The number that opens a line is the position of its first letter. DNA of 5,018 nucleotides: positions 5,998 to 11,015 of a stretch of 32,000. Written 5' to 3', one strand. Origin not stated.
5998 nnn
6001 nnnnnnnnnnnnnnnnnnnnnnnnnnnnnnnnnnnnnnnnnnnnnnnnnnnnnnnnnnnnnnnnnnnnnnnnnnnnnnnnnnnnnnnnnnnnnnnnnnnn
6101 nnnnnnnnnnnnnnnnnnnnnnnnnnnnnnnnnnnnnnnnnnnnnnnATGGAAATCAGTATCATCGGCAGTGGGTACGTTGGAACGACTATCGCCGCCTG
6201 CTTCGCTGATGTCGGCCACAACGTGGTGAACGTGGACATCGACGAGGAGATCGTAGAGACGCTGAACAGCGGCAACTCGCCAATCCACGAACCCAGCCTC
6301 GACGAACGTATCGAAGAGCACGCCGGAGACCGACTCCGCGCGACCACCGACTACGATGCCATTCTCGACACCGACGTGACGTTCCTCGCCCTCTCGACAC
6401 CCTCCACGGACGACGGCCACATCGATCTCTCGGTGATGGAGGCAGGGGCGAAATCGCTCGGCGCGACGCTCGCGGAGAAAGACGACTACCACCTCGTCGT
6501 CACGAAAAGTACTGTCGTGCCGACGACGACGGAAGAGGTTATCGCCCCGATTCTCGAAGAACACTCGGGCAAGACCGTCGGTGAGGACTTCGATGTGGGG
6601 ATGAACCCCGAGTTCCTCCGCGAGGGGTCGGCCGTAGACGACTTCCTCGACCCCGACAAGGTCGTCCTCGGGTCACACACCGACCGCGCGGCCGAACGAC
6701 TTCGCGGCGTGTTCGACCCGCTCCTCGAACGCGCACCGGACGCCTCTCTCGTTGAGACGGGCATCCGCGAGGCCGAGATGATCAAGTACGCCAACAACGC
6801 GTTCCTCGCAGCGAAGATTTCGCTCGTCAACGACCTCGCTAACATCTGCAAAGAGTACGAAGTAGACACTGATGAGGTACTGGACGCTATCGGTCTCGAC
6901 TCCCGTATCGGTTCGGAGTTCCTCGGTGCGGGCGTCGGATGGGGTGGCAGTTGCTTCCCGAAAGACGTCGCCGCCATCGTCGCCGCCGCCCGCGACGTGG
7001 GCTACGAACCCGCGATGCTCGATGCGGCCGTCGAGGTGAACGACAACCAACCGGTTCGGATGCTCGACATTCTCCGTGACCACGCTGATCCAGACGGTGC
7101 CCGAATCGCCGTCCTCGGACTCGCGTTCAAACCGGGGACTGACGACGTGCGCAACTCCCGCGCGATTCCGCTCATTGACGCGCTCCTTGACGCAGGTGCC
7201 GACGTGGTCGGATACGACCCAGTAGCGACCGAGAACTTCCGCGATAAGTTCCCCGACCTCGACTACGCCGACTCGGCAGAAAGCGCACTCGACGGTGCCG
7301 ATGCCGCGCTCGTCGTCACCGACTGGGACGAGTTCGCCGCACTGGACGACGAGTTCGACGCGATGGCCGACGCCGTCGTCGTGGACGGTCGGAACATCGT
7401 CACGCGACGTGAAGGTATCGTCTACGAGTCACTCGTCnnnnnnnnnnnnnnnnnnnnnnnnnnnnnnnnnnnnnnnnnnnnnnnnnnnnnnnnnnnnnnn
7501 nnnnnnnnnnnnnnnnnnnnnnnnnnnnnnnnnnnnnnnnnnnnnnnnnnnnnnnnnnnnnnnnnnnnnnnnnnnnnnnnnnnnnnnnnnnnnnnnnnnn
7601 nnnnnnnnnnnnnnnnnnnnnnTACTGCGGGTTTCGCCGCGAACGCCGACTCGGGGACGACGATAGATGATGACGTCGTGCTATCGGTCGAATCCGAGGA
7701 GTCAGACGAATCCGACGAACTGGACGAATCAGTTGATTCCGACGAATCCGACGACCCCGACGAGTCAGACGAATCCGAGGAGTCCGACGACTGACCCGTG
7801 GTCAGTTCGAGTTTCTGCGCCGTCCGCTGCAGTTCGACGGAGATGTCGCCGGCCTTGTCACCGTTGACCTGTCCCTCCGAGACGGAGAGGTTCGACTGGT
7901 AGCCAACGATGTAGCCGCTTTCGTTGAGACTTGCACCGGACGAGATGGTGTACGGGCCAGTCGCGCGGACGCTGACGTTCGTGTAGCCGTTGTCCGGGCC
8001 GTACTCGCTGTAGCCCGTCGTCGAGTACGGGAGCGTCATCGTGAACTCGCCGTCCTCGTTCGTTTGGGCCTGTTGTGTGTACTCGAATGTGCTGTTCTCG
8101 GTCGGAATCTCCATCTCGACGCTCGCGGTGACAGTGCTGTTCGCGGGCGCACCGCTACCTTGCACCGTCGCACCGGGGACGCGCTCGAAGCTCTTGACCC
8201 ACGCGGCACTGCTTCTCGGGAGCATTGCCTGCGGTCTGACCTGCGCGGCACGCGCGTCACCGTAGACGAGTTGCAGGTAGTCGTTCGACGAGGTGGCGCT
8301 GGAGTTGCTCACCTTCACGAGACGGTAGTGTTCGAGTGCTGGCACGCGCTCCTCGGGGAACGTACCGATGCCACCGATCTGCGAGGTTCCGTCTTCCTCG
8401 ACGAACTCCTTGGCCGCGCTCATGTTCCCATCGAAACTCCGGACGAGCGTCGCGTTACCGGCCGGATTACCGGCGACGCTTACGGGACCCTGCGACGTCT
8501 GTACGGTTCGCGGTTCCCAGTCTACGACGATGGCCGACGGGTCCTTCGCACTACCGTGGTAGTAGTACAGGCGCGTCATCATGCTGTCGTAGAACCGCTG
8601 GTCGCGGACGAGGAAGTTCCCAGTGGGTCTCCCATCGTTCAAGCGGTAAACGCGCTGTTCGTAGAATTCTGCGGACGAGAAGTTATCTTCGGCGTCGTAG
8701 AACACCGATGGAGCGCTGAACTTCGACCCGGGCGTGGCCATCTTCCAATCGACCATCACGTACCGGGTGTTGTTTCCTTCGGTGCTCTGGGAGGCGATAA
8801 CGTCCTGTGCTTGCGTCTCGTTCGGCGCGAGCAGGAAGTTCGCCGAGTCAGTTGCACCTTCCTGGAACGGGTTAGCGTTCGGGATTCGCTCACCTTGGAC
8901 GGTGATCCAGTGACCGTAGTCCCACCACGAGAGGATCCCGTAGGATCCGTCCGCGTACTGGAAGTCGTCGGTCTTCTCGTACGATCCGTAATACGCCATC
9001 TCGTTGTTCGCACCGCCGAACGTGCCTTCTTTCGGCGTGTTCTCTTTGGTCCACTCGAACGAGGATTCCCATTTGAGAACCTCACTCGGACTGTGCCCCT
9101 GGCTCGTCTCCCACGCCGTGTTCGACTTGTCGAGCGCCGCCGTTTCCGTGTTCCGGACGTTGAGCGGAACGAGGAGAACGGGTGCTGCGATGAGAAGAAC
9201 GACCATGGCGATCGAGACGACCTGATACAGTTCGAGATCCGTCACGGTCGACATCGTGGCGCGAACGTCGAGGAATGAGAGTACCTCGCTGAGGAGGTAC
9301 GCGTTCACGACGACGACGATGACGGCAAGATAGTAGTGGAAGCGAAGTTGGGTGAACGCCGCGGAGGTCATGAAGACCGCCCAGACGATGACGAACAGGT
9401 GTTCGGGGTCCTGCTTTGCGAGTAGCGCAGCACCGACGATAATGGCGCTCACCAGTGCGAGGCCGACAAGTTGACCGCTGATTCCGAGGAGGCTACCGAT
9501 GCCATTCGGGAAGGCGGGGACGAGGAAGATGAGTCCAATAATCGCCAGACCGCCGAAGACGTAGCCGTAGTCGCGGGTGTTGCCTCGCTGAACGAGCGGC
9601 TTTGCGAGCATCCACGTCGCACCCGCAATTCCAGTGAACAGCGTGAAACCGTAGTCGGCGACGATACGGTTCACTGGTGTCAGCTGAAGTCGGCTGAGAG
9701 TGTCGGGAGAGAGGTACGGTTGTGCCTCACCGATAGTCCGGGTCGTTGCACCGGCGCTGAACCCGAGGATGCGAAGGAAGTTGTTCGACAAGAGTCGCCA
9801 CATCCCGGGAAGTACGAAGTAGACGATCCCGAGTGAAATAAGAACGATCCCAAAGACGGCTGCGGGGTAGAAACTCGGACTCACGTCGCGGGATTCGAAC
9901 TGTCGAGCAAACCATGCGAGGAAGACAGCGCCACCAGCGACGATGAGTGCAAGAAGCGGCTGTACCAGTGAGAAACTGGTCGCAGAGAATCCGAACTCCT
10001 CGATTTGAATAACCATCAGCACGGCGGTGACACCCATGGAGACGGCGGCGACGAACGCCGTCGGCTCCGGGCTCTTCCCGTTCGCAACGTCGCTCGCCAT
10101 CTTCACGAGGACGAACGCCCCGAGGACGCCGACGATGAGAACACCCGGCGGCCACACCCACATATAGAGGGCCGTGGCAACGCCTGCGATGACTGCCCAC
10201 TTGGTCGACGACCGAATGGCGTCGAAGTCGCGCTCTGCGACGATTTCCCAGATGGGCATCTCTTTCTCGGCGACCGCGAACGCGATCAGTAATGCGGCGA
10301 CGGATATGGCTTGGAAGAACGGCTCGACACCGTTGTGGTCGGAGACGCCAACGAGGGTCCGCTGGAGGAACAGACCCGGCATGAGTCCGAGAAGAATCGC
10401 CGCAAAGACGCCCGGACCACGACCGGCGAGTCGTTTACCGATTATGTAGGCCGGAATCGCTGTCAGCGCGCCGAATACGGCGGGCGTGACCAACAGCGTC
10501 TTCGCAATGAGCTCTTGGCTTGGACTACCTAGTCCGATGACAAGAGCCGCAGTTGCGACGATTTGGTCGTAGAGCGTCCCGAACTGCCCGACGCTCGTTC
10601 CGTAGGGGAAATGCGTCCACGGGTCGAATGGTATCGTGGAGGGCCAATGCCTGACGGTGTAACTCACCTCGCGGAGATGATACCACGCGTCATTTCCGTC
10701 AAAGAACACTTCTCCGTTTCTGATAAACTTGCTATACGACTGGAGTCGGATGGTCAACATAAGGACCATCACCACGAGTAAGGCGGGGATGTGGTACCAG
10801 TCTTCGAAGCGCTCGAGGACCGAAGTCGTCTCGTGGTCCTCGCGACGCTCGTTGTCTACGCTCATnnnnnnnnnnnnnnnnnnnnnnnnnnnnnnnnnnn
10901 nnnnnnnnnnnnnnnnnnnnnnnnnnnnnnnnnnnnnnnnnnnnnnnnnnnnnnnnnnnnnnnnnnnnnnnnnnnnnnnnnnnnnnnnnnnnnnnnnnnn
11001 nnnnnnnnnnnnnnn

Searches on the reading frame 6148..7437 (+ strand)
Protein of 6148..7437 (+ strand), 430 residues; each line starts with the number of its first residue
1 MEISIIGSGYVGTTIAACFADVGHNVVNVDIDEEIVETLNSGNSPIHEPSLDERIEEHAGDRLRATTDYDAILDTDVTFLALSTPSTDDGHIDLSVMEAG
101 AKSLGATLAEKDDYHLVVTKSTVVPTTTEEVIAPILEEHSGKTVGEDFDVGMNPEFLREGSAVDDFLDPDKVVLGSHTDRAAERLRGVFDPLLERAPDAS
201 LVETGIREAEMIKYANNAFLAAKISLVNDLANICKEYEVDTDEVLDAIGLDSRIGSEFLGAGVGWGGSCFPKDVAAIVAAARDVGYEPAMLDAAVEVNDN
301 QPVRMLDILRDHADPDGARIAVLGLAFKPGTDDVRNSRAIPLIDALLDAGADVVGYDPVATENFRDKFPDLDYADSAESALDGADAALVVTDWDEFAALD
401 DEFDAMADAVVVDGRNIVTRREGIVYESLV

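Call 17: search_protein_families(library=pfam, proteins=[window:6148-7437:+], max_evalue=0.001)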
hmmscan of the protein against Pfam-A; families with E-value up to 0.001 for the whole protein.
window:6148-7437:+ (430 aa): 7 families
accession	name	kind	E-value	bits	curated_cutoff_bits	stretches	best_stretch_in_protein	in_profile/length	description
PF03721.20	UDPG_MGDP_dh_N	-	8.6e-55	185.6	27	1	1-186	1-185/187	UDP-glucose/GDP-mannose dehydrogenase family, NAD binding domain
PF00984.24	UDPG_MGDP_dh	-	3.9e-36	123.5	25.4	1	207-299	1-93/94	UDP-glucose/GDP-mannose dehydrogenase family, central domain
PF03720.21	UDPG_MGDP_dh_C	-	1.9e-29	102.5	30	1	321-419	1-102/103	UDP-glucose/GDP-mannose dehydrogenase family, UDP binding domain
PF02737.24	3HCDH_N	-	4.7e-07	30.3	22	1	3-78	2-82/180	3-hydroxyacyl-CoA dehydrogenase, NAD binding domain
PF03807.23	F420_oxidored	-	3.3e-05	24.8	21.6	0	3-83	2-68/94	NADP oxidoreductase coenzyme F420-dependent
PF01210.29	NAD_Gly3P_dh_N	-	4.5e-05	23.9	23.1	1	2-44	1-43/158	NAD-dependent glycerol-3-phosphate dehydrogenase N-terminus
PF02558.23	ApbA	-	0.00034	20.7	22.2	0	3-58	1-55/150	Ketopantoate reductase PanE/ApbA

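Call 23: search_protein_families(library=ncbifam, proteins=[window:6148-7437:+], max_evalue=0.00001)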
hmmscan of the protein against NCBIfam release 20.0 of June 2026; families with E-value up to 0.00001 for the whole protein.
window:6148-7437:+ (430 aa): 7 families
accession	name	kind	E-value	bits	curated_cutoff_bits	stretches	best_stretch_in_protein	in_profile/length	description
NF041297.1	UDPGDh_AglM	equivalog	1.1e-226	752.8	670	1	1-429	1-428/429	UDP-glucose 6-dehydrogenase AglM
TIGR03026.1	NDP-sugDHase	subfamily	1.4e-135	452.3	189.8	1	1-416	1-413/413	nucleotide sugar dehydrogenase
NF047673.2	TeichurnBiosyTuaD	equivalog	6.2e-112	374.9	700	1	2-420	3-416/439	UDP-glucose 6-dehydrogenase TuaD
NF040825.1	UDPMaNacDH_Arch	equivalog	7.8e-61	206.2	750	1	1-420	1-403/418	UDP-N-acetyl-D-mannosamine dehydrogenase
NF008286.0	PRK11064.1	equivalog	7.1e-44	150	459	1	2-417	5-418/420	UDP-N-acetyl-D-mannosamine dehydrogenase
NF011631.0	PRK15057.1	equivalog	1.9e-31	109.5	757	1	1-363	1-342/388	UDP-glucose 6-dehydrogenase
NF011729.0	PRK15182.1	equivalog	5.8e-31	107.7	592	1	2-380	8-378/425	Vi polysaccharide biosynthesis UDP-N-acetylglucosamine C-6 dehydrogenase TviB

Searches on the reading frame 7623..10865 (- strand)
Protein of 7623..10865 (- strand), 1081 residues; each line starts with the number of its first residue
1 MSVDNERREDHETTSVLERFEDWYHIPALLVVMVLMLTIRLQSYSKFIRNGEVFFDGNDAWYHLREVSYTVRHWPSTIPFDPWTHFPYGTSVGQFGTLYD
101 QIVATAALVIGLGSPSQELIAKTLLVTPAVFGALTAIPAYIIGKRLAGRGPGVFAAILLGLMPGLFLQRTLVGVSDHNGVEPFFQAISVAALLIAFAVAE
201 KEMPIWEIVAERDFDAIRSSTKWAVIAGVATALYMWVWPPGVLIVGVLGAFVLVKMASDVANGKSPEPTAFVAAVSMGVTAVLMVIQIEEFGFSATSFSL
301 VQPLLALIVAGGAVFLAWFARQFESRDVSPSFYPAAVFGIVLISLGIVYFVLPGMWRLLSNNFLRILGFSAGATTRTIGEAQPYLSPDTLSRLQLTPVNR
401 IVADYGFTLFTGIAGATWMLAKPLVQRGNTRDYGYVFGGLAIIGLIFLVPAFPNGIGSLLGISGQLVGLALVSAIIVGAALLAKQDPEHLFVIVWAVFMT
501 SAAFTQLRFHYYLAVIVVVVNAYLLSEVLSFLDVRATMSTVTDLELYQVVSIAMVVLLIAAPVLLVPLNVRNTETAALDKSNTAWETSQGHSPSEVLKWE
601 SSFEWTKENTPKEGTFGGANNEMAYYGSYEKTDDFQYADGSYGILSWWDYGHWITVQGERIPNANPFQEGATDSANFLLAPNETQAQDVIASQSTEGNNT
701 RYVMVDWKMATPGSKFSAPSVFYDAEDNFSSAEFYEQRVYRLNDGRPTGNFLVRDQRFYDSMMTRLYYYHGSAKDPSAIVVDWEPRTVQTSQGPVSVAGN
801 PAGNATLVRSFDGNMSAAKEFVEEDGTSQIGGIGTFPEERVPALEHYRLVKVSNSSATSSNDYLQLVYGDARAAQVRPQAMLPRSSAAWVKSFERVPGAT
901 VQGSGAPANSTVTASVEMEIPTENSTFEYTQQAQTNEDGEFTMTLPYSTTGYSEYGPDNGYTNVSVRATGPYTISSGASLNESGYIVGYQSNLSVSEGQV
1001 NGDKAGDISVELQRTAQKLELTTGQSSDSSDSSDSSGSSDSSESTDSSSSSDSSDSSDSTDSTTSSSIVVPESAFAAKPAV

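Call 17: search_protein_families(library=pfam, proteins=[window:7623-10865:-], max_evalue=0.001)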
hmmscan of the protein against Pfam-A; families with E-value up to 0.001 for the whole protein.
window:7623-10865:- (1081 aa): 3 families
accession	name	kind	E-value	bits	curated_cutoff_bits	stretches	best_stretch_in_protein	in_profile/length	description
PF02516.20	STT3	-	3.4e-24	86.5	24.5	1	48-335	22-288/405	Oligosaccharyl transferase STT3, N-terminal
PF22627.1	AglB_core-like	-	1.7e-18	67.4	27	1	598-710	3-111/111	AglB core domain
PF18079.6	AglB_L1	-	6.8e-17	61.8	23.6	1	898-1001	1-82/87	Archaeal glycosylation protein B long peripheral domain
